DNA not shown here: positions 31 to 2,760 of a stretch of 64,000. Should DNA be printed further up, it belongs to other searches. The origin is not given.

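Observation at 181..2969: Membrane-anchored ClpB/ClpC-like unfoldase with a degenerate D1 Walker B, translationally coupled to a small membrane protein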

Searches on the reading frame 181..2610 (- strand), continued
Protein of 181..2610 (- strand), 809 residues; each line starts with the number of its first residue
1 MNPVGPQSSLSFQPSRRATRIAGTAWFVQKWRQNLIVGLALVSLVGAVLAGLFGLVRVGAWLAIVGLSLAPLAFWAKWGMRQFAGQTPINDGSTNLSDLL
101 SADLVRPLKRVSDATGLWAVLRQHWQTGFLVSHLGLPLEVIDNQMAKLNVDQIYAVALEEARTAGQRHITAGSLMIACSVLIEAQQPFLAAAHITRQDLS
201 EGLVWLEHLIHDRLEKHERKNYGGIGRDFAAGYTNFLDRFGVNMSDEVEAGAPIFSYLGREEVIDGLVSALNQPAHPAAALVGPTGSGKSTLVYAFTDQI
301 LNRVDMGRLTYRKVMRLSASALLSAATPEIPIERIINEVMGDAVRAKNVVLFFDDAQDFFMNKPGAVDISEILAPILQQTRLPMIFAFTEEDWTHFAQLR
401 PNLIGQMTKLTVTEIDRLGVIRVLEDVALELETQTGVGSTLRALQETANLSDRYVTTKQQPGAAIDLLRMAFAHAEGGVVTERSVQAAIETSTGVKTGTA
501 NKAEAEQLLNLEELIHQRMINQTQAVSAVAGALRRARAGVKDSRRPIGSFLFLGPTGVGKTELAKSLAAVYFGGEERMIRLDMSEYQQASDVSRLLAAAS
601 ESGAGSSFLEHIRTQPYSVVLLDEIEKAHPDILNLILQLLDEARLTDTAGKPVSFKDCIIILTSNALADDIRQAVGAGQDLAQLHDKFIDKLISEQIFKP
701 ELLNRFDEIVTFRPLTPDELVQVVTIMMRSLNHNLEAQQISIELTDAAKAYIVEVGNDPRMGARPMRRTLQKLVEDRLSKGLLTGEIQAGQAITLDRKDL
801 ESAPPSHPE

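Call 32: search_protein_families(library=pfam, proteins=[L004:5395-7959:+, L016:5326-8001:+, L006:107-2914:+, L012:1091-3637:+, L007:3431-5824:+], max_evalue=0.001)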
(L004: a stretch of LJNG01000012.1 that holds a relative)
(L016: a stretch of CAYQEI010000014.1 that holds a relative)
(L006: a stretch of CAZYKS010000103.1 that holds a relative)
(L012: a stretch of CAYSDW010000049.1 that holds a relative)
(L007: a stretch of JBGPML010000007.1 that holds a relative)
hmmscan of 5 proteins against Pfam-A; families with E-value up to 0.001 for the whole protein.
L004:5395-7959:+ (854 aa): 13 families
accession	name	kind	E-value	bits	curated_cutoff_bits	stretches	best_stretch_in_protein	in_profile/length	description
PF07724.20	AAA_2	-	6e-43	147.2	27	1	598-757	2-165/166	AAA domain (Cdc48 subfamily)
PF10431.15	ClpB_D2-small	-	9.8e-22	77.2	21.9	1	764-844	1-81/81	C-terminal, D2-small domain, of ClpB protein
PF07728.20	AAA_5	-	5.6e-15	56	22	1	602-717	2-125/139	AAA domain (dynein-related subfamily)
PF00004.35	AAA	-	3.6e-13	50.5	21.2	2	603-715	2-110/131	ATPase family associated with various cellular activities (AAA)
PF05673.19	DUF815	-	4e-10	39.7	23.8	0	315-377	45-106/249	Protein of unknown function (DUF815)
PF13401.12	AAA_22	-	2.2e-07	31.7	27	0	600-676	6-81/130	AAA domain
PF13191.12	AAA_16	-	1.9e-05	25.7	32.6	0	592-650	19-64/167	AAA ATPase domain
PF00158.32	Sigma54_activat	-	4e-05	23.8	20.2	0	600-714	23-143/168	Sigma-54 interaction domain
PF13173.12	AAA_14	-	0.00029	21.3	27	0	603-677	6-74/129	AAA domain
PF20720.3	nSTAND3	-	0.00033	20.8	27.2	0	600-639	18-55/155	Novel STAND NTPase 3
PF05621.17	TniB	-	0.00034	20.6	22.4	0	366-410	91-135/189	Bacterial TniB protein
PF12775.13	AAA_7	-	0.00042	20.3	25.8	0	602-650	36-84/181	P-loop containing dynein motor region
PF01695.23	IstB_IS21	-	0.00092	19.2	24.1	0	603-690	96-180/238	IstB-like ATP binding protein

L016:5326-8001:+ (891 aa): 15 families
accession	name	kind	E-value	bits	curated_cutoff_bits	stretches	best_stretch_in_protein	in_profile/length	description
PF07724.20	AAA_2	-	3.9e-52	177.1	27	1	630-789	1-164/166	AAA domain (Cdc48 subfamily)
PF10431.15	ClpB_D2-small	-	1.4e-21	76.8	21.9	1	797-876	1-80/81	C-terminal, D2-small domain, of ClpB protein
PF00004.35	AAA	-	1e-17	65.2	21.2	2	636-749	2-110/131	ATPase family associated with various cellular activities (AAA)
PF07728.20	AAA_5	-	9.8e-14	52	22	1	635-760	2-133/139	AAA domain (dynein-related subfamily)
PF17871.7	AAA_lid_9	-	4.4e-12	46.3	22.8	1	495-563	3-68/104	AAA lid domain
PF13191.12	AAA_16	-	4.4e-08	34.2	32.6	0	334-429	2-96/167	AAA ATPase domain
PF13173.12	AAA_14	-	7.4e-05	23.2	27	0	636-712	6-75/129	AAA domain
PF13401.12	AAA_22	-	0.00011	23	27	0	636-725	9-110/130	AAA domain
PF13604.12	AAA_30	-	0.00011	22.4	27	0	636-725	22-114/191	AAA domain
PF12775.13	AAA_7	-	0.00014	21.9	25.8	0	634-681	35-82/181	P-loop containing dynein motor region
PF00158.32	Sigma54_activat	-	0.00016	21.9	20.2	0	609-747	6-142/168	Sigma-54 interaction domain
PF00005.33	ABC_tran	-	0.00026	22.1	25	0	637-699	16-72/137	ABC transporter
PF20703.3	nSTAND1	-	0.00026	21.2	27.1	0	335-495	17-190/379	Novel STAND NTPase 1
PF20720.3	nSTAND3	-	0.00031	20.9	27.2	0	636-667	21-52/155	Novel STAND NTPase 3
PF13555.12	AAA_29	-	0.00036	20.6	27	0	353-380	22-50/61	P-loop containing region of AAA domain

L006:107-2914:+ (935 aa): 24 families
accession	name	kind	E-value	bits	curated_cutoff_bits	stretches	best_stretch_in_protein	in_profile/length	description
PF07724.20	AAA_2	-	1.3e-47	162.3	27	1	674-833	1-164/166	AAA domain (Cdc48 subfamily)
PF10431.15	ClpB_D2-small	-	1.6e-20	73.4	21.9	1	841-920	1-80/81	C-terminal, D2-small domain, of ClpB protein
PF00004.35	AAA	-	2.2e-14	54.5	21.2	2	680-792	2-109/131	ATPase family associated with various cellular activities (AAA)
PF07728.20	AAA_5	-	1.1e-13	51.8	22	1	678-793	1-123/139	AAA domain (dynein-related subfamily)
PF17871.7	AAA_lid_9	-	9.9e-11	41.9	22.8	1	542-633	3-93/104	AAA lid domain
PF13191.12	AAA_16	-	1.9e-10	42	32.6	1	381-423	2-48/167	AAA ATPase domain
PF01637.24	ATPase_2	-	1.7e-07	31.8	33.2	0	383-428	3-51/225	ATPase domain predominantly from Archaea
PF00158.32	Sigma54_activat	-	1.9e-07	31.3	20.2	1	659-803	5-154/168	Sigma-54 interaction domain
PF13604.12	AAA_30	-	7.3e-07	29.6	27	0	395-427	14-46/191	AAA domain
PF13401.12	AAA_22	-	1.1e-06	29.4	27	0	681-768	10-109/130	AAA domain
PF13555.12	AAA_29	-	1.5e-06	28.2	27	1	400-426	23-49/61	P-loop containing region of AAA domain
PF12775.13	AAA_7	-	3.5e-06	27.1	25.8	0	678-727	35-84/181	P-loop containing dynein motor region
PF20720.3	nSTAND3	-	5e-06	26.7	27.2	0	398-426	16-44/155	Novel STAND NTPase 3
PF01078.27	Mg_chelatase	-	2.3e-05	24.3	20.3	0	397-425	20-48/207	Magnesium chelatase, subunit ChlI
PF13238.12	AAA_18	-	5.2e-05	24.1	29.4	0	402-423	1-22/128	AAA domain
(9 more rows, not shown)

L012:1091-3637:+ (848 aa): 12 families
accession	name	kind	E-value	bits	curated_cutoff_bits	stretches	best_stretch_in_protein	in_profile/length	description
PF07724.20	AAA_2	-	1.2e-52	178.8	27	1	589-748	2-165/166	AAA domain (Cdc48 subfamily)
PF00004.35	AAA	-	8.7e-18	65.5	21.2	2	594-714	2-116/131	ATPase family associated with various cellular activities (AAA)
PF07728.20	AAA_5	-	2.7e-16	60.3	22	1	593-710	2-125/139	AAA domain (dynein-related subfamily)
PF10431.15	ClpB_D2-small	-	2.6e-15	56.7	21.9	1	755-836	1-81/81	C-terminal, D2-small domain, of ClpB protein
PF00158.32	Sigma54_activat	-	4e-07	30.3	20.2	1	591-715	23-151/168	Sigma-54 interaction domain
PF13191.12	AAA_16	-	2.9e-06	28.3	32.6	1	297-343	2-51/167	AAA ATPase domain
PF05729.18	NACHT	-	3e-05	24.4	26.7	0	594-741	4-163/167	NACHT domain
PF13238.12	AAA_18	-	5e-05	24.2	29.4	0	595-622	3-28/128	AAA domain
PF20720.3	nSTAND3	-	5.3e-05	23.4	27.2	0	304-344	7-45/155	Novel STAND NTPase 3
PF17871.7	AAA_lid_9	-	9.7e-05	22.7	22.8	1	469-519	14-64/104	AAA lid domain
PF13401.12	AAA_22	-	0.00013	22.8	27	0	594-683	9-109/130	AAA domain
PF12775.13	AAA_7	-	0.00048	20.1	25.8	0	592-640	35-83/181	P-loop containing dynein motor region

L007:3431-5824:+ (797 aa): 12 families
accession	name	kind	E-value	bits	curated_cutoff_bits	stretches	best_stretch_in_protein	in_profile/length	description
PF07724.20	AAA_2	-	2.5e-43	148.4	27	1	544-704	1-165/166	AAA domain (Cdc48 subfamily)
PF10431.15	ClpB_D2-small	-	1.3e-21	76.8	21.9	1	711-790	1-80/81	C-terminal, D2-small domain, of ClpB protein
PF00004.35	AAA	-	2.8e-13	50.9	21.2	1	550-662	2-110/131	ATPase family associated with various cellular activities (AAA)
PF07728.20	AAA_5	-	3e-12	47.2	22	1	549-664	2-125/139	AAA domain (dynein-related subfamily)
PF13191.12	AAA_16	-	1.2e-08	36.1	32.6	0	518-585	2-63/167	AAA ATPase domain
PF00158.32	Sigma54_activat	-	1.3e-08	35.2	20.2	1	548-688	24-162/168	Sigma-54 interaction domain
PF20720.3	nSTAND3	-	3.6e-06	27.2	27.2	0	262-295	12-43/155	Novel STAND NTPase 3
PF17871.7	AAA_lid_9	-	1.4e-05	25.4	22.8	1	414-472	3-61/104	AAA lid domain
PF12775.13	AAA_7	-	0.00011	22.3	25.8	0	548-596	35-83/181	P-loop containing dynein motor region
PF01695.23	IstB_IS21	-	0.00016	21.7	24.1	0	550-638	96-181/238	IstB-like ATP binding protein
PF13401.12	AAA_22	-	0.00025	21.8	27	0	549-591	8-50/130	AAA domain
PF05729.18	NACHT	-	0.00072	19.9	26.7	0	271-321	2-51/167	NACHT domain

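Call 35: fold_search(model_id=the predicted structure, library=pdb)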
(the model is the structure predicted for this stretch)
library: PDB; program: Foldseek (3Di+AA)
matches with E <= 10: 1106; with E <= 0.001: 589
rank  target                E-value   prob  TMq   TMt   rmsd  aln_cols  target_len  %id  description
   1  9a66_A                4.1e-38  1.00  0.35  0.35  25.0       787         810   30  Integrative model of CLPC-CLPP by crosslinking MS and deep learning (released 2024-09-18)
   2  9rai_e                1.5e-35  1.00  0.34  0.35  24.8       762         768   28  Structure of the S.aureus MecA/ClpC/ClpP degradation system (released 2025-09-10)
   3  9rai_d                2.1e-35  1.00  0.33  0.35  24.8       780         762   28  Structure of the S.aureus MecA/ClpC/ClpP degradation system (released 2025-09-10)
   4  9rai_c                6.0e-35  1.00  0.34  0.35  24.4       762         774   29  Structure of the S.aureus MecA/ClpC/ClpP degradation system (released 2025-09-10)
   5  7abr_D                1.3e-34  1.00  0.34  0.45  19.6       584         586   37  Cryo-EM structure of B. subtilis ClpC (DWB mutant) hexamer bound to a substrate polypeptide (released 2021-10-06)
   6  6qs4_B                5.0e-34  1.00  0.33  0.44  19.9       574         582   34  Two-Step Activation Mechanism of the ClpB Disaggregase for Sequential Substrate Threading by the Main ATPase Motor. (released 2019-07-03)
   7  9gi1_c                9.6e-34  1.00  0.33  0.44  19.9       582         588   35  Structure of the S.aureus MecA/ClpC/ClpP degradation system (released 2025-08-20)
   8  9rai_b                9.6e-34  1.00  0.34  0.35  25.0       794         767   28  Structure of the S.aureus MecA/ClpC/ClpP degradation system (released 2025-09-10)
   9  8a8u_D                3.6e-33  1.00  0.34  0.45  19.3       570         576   33  Mycobacterium tuberculosis ClpC1 hexamer structure (released 2022-10-26)
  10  7abr_C                4.1e-33  1.00  0.34  0.45  19.5       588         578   37  Cryo-EM structure of B. subtilis ClpC (DWB mutant) hexamer bound to a substrate polypeptide (released 2021-10-06)
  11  9if4_C                5.0e-33  1.00  0.34  0.45  19.5       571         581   33  Structure of the Mycobacterium Tuberculosis ClpC1P1P2 complex bound to the activator Bz-Leu-Leu (released 2025-08-27)
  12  9if4_D                5.7e-33  1.00  0.34  0.45  19.5       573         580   33  Structure of the Mycobacterium Tuberculosis ClpC1P1P2 complex bound to the activator Bz-Leu-Leu (released 2025-08-27)
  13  9gi1_e                9.6e-33  1.00  0.34  0.45  19.9       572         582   36  Structure of the S.aureus MecA/ClpC/ClpP degradation system (released 2025-08-20)
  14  9gi1_d                1.2e-32  1.00  0.34  0.45  20.1       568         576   36  Structure of the S.aureus MecA/ClpC/ClpP degradation system (released 2025-08-20)
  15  8xoo_O                1.5e-32  1.00  0.34  0.45  20.9       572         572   33  Cryo-EM structure of the ClpC1:ClpP1P2 degradation complex in Streptomyces hawaiiensis (released 2024-03-27)
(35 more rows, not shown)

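Call 47: search_protein_families(library=padloc, proteins=[window:181-2610:-], max_evalue=0.01)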
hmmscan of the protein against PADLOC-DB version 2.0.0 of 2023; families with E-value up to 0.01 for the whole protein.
window:181-2610:- (809 aa): 14 families
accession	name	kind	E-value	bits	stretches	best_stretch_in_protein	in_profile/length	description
PDLC03838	DolB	-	4.9e-29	99.7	1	485-782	106-371/375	-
PDLC04606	PDC-M37B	-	6.1e-26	89.5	1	450-675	78-303/390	-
PDLC04605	PDC-M37B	-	8e-20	69.4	1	453-667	215-425/518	-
PDLC04140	mad8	-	4.7e-11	40.8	1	551-738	31-188/314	mads_8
PDLC00915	TRIP13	-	2.7e-06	25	1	509-626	31-143/302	TRIP13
PDLC02980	AriA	-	9.2e-05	20.5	0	279-320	2-46/304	-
PDLC04135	mad3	-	0.00043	17.9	1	280-296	26-42/374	mads_3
PDLC01993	RtcR--CARF_AAA_HTH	-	0.00054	16.5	0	544-664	204-327/523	-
PDLC02335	AbiLi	-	0.0011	16.1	0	238-296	63-96/326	AbiLi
PDLC01252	Cas3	-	0.0044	14.5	0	554-569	6-21/324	CAS-I; effector_G3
PDLC01515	Csx3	-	0.007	14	0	273-305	3-35/183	"CAS-I,CAS-III; associated"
PDLC00503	JetC1|JetC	-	0.007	12.4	0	278-296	25-43/1146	DUF3584 domain; MukB-like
PDLC02779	SspC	-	0.0079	12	0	263-329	33-100/1054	SspC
PDLC04232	IetA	-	0.008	13.6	0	543-569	112-138/330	-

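Call 58: list_cluster_members(proteins=[window:184-2610:-, P0002, P0005, P0007, P0008, P0012, P0013, P0014, P0015, P0121])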
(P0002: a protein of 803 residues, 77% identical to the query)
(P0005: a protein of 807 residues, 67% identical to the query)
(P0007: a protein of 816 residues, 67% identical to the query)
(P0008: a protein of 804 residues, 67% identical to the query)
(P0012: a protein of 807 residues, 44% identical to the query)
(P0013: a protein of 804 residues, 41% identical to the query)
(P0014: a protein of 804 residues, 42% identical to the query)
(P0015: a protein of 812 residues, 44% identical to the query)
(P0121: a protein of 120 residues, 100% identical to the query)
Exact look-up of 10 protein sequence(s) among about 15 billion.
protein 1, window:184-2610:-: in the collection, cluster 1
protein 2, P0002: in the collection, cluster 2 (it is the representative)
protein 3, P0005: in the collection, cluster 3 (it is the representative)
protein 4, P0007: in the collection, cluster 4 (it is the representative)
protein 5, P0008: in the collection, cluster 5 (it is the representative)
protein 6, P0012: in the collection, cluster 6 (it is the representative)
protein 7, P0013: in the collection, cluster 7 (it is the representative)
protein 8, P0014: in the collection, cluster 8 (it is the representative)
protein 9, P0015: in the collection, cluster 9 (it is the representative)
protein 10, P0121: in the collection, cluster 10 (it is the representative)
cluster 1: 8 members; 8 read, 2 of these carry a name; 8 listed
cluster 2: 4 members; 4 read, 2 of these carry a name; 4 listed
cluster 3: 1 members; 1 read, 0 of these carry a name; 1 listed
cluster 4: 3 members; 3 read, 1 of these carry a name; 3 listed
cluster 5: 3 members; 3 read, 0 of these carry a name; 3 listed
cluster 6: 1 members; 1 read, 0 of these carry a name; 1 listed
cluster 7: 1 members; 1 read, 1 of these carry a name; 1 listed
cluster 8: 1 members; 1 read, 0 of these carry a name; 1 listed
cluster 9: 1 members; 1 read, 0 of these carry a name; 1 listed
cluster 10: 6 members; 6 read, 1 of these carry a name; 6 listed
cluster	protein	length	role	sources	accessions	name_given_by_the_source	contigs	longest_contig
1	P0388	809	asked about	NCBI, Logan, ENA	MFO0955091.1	MAG: AAA family ATPase [Candidatus Saccharibacteria bacterium]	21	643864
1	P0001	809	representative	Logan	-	-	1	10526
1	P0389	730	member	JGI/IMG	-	ATP-dependent Clp protease ATP-binding subunit ClpC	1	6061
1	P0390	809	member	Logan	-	-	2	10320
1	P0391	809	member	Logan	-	-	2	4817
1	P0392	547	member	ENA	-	-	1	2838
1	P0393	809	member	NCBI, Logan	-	-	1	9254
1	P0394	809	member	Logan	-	-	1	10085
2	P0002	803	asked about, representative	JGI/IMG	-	ATP-dependent Clp protease ATP-binding subunit ClpC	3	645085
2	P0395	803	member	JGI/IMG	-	ATP-dependent Clp protease ATP-binding subunit ClpC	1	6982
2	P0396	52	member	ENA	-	-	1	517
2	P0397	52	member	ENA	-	-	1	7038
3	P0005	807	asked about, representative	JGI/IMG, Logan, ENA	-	-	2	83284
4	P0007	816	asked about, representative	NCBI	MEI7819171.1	MAG: ATP-dependent Clp protease ATP-binding subunit [bacterium]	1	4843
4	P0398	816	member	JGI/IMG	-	-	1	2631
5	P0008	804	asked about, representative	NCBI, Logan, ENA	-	-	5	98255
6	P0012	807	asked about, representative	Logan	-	-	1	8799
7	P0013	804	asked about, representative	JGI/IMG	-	ATP-dependent Clp protease ATP-binding subunit ClpC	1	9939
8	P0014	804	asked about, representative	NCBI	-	-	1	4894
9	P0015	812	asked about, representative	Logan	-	-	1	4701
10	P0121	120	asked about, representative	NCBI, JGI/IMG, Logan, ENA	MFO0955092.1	MAG: hypothetical protein U0526_00930 [Candidatus Saccharibacteria bacterium] | hypothetical protein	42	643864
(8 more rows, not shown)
